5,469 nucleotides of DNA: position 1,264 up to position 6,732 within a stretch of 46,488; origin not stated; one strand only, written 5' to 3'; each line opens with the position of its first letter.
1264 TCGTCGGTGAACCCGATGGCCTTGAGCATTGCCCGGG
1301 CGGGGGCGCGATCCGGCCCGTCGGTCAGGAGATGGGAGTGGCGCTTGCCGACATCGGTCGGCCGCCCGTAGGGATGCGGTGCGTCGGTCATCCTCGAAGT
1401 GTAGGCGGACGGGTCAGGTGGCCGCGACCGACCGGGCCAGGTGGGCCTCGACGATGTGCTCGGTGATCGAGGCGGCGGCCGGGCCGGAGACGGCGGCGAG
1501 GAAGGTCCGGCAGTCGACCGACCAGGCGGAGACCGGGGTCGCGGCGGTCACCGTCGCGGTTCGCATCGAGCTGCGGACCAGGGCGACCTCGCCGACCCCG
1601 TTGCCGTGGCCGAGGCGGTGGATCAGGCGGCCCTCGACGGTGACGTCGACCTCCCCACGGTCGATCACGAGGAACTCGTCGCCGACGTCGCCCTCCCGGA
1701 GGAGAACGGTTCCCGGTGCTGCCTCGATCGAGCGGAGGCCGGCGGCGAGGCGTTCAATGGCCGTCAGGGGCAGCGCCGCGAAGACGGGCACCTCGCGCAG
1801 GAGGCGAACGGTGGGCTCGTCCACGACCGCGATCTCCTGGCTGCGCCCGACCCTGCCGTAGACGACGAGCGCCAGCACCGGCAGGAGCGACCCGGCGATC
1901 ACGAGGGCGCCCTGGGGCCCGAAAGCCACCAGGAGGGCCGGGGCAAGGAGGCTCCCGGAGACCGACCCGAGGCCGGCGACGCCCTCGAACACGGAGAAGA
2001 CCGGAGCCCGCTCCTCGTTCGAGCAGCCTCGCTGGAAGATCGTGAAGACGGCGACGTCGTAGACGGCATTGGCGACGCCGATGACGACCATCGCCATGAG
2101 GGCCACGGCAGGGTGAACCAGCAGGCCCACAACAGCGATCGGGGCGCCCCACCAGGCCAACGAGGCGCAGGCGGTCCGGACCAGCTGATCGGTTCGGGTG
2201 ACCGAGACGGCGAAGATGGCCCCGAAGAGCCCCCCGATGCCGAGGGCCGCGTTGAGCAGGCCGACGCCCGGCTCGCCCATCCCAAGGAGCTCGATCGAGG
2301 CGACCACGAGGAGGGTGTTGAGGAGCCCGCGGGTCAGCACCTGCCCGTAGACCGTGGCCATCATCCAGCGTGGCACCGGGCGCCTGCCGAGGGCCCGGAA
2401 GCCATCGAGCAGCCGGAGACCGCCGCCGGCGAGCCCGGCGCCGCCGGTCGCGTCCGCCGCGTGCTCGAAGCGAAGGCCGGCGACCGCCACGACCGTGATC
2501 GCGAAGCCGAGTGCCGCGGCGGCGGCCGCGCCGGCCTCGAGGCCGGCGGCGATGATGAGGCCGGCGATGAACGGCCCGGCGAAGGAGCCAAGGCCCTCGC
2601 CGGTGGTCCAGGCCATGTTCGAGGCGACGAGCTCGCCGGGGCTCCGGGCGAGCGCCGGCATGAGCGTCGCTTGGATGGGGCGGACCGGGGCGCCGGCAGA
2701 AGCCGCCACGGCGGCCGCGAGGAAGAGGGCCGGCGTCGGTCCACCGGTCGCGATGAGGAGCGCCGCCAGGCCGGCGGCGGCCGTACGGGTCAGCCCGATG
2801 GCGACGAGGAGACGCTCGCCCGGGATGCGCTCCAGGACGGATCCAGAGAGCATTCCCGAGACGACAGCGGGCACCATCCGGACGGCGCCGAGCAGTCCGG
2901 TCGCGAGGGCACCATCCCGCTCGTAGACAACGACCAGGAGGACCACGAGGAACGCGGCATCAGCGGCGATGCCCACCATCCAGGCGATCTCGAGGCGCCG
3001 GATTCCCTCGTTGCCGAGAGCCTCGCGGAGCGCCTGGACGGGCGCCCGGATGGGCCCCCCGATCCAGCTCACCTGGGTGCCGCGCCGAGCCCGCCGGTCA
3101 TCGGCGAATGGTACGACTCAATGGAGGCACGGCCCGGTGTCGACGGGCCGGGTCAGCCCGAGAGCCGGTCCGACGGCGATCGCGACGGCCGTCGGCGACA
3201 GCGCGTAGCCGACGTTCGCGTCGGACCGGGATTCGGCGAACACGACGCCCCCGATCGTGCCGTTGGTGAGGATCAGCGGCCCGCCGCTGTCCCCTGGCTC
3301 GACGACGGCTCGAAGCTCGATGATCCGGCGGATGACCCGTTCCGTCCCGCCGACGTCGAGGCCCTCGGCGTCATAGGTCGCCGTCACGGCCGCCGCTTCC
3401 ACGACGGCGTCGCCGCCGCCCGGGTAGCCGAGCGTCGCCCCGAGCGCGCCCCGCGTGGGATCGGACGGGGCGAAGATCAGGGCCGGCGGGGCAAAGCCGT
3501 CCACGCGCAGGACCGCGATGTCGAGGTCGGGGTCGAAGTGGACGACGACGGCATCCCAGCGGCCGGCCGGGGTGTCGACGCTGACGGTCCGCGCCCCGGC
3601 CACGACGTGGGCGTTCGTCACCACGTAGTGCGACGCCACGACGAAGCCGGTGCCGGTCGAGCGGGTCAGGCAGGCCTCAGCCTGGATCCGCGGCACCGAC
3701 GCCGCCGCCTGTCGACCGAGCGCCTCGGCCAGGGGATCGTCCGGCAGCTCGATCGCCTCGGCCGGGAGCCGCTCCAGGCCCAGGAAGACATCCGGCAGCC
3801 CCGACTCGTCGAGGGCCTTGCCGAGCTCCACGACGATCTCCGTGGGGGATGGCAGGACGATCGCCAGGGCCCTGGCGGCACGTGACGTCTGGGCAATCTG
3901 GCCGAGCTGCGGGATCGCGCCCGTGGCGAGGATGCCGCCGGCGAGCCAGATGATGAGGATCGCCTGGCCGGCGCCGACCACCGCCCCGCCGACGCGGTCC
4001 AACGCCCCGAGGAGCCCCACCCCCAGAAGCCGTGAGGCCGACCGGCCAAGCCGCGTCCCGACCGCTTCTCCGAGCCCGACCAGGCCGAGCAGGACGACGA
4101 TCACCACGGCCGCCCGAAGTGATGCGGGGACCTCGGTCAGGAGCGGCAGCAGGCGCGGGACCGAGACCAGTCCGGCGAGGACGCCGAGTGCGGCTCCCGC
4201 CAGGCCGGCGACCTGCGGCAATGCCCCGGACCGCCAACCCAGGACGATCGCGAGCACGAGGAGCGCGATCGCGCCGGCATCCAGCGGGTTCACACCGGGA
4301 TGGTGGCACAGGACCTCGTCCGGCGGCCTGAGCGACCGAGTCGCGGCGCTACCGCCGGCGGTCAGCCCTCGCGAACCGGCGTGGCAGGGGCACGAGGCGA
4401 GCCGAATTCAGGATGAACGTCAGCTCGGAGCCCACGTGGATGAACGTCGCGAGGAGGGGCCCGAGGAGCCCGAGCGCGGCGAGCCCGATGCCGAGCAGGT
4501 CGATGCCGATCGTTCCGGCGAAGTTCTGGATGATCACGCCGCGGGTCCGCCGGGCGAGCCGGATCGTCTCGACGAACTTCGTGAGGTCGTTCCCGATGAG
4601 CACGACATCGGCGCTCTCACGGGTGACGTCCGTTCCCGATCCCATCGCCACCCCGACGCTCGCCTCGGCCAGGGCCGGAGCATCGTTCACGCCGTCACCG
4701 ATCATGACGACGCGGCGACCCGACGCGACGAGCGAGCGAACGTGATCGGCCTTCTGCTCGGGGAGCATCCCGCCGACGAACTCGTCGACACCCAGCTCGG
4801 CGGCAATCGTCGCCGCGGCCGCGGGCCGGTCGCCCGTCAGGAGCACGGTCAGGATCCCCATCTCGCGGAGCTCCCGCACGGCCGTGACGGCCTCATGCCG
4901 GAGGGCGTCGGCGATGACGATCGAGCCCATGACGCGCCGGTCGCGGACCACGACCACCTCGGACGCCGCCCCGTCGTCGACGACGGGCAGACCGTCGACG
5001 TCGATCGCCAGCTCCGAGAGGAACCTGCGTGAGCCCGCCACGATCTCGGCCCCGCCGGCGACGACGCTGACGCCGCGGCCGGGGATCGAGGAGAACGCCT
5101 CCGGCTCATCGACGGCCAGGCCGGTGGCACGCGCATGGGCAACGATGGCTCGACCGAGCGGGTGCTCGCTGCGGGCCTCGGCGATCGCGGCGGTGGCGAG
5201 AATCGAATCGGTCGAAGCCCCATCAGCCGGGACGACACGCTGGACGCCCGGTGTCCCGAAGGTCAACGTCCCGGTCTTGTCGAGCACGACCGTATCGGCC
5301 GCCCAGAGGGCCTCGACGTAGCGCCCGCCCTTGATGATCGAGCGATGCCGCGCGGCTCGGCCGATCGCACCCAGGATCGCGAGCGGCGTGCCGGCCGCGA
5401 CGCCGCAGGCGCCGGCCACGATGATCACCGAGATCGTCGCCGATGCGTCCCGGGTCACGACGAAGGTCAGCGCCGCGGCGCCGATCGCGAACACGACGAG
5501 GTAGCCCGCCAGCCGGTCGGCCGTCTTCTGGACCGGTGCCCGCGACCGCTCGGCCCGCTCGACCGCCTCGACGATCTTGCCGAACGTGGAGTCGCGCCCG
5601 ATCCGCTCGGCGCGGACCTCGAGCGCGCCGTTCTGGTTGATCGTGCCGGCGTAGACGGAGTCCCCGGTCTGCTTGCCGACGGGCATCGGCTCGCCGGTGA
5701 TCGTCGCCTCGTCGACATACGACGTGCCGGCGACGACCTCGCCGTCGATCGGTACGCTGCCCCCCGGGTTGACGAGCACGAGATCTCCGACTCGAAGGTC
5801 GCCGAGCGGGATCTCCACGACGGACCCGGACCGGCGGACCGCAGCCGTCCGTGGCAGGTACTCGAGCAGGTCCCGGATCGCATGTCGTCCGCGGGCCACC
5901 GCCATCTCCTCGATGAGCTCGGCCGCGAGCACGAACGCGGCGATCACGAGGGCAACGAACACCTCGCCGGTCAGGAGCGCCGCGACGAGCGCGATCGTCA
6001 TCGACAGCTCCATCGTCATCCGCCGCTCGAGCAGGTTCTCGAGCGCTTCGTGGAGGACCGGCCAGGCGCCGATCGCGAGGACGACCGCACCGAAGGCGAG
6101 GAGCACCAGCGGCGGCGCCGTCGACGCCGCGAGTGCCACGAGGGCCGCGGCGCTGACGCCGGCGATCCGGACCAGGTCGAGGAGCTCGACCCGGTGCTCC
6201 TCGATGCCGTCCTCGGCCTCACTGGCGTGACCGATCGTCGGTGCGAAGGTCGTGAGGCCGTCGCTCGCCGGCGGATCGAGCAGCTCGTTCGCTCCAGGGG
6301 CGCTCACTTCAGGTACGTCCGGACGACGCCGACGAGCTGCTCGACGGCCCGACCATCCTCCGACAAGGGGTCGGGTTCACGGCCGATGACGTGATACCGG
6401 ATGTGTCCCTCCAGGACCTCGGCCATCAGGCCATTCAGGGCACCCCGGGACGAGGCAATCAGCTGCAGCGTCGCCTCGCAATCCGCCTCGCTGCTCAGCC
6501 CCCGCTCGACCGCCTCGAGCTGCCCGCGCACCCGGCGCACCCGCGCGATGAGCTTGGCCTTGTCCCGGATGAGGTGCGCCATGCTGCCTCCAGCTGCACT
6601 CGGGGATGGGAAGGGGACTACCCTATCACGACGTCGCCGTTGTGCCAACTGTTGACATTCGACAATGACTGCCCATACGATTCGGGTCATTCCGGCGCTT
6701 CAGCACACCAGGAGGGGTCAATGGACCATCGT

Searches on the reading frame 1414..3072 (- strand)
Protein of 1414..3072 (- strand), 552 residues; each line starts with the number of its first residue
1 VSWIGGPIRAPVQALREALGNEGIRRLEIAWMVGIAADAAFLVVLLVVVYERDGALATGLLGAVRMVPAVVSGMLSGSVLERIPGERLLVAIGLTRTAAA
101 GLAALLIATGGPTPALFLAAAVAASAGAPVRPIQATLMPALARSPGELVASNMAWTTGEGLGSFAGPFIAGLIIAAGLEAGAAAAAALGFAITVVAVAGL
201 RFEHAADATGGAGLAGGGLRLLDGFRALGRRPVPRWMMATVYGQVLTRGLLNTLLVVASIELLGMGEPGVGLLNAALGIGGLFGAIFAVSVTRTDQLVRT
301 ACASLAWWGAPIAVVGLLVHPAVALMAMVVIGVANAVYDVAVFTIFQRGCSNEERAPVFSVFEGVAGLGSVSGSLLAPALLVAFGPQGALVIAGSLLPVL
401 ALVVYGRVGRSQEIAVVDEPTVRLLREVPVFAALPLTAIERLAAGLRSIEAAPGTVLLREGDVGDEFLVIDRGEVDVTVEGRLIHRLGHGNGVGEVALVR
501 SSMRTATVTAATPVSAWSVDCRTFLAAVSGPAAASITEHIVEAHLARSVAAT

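Call 5: search_protein_families(library=pfam, proteins=[window:1414-3072:-])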
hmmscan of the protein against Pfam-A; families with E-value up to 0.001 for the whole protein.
window:1414-3072:- (552 aa): 2 families
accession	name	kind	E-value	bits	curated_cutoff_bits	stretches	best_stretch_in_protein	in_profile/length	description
PF07690.21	MFS_1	-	6.6e-16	58.6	33.4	2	42-355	16-328/347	Major Facilitator Superfamily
PF00027.35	cNMP_binding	-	1.2e-12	48.1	27.5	1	451-527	4-85/89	Cyclic nucleotide-binding domain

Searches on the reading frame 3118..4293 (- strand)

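Call 5: search_protein_families(library=pfam, proteins=[window:3118-4293:-])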
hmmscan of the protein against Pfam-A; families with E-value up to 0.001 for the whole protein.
window:3118-4293:- (391 aa): 3 families
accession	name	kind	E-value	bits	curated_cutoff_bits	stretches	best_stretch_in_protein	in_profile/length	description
PF13365.12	Trypsin_2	-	2.7e-21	77.3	27.6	1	214-349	1-143/144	Trypsin-like peptidase domain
PF02674.22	Colicin_V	-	4.7e-13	49.8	29.3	1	4-144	1-140/144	Colicin V production protein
PF00089.32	Trypsin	-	9.3e-10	39.1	20.6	1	210-361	21-206/220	Trypsin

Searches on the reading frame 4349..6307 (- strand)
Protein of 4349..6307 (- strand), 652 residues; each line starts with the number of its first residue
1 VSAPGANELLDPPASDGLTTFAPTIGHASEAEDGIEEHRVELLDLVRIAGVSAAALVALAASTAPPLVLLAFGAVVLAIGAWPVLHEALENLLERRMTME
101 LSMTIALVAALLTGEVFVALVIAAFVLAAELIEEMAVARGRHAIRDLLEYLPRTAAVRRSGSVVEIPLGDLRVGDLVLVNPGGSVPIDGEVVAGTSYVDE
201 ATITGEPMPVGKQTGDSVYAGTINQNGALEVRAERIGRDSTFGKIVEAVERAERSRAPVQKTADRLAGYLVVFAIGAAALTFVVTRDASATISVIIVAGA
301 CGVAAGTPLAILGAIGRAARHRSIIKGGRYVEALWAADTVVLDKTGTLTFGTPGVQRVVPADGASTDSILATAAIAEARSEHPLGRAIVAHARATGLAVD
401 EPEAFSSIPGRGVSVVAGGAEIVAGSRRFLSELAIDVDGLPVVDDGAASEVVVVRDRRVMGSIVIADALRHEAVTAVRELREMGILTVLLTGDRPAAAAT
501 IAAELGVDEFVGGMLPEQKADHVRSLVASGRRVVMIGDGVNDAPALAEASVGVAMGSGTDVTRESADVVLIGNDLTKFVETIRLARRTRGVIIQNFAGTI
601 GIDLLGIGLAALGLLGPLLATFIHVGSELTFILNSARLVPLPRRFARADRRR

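Call 5: search_protein_families(library=pfam, proteins=[window:4349-6307:-])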
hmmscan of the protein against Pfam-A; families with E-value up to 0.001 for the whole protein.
window:4349-6307:- (652 aa): 4 families
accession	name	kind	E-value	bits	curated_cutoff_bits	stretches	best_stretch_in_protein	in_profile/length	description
PF00122.25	E1-E2_ATPase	-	2.6e-48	164.4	28.1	1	150-321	2-181/181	E1-E2 ATPase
PF00702.32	Hydrolase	-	1.8e-33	117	26.4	1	338-549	2-190/191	haloacid dehalogenase-like hydrolase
PF08282.18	Hydrolase_3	-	8.9e-08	32.6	20.9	1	528-571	201-244/255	haloacid dehalogenase-like hydrolase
PF12710.13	HAD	-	0.00012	23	27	1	461-546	78-188/189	haloacid dehalogenase-like hydrolase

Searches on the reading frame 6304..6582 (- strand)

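Call 13: search_protein_families(library=pfam, proteins=[window:6304-6582:-])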
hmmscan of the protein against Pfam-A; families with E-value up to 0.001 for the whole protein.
window:6304-6582:- (92 aa): 1 family
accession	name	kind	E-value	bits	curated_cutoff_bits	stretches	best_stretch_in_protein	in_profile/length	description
PF02583.22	Trns_repr_metal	-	6.4e-19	68.6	22.8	1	7-88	1-77/78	Metal-sensitive transcriptional repressor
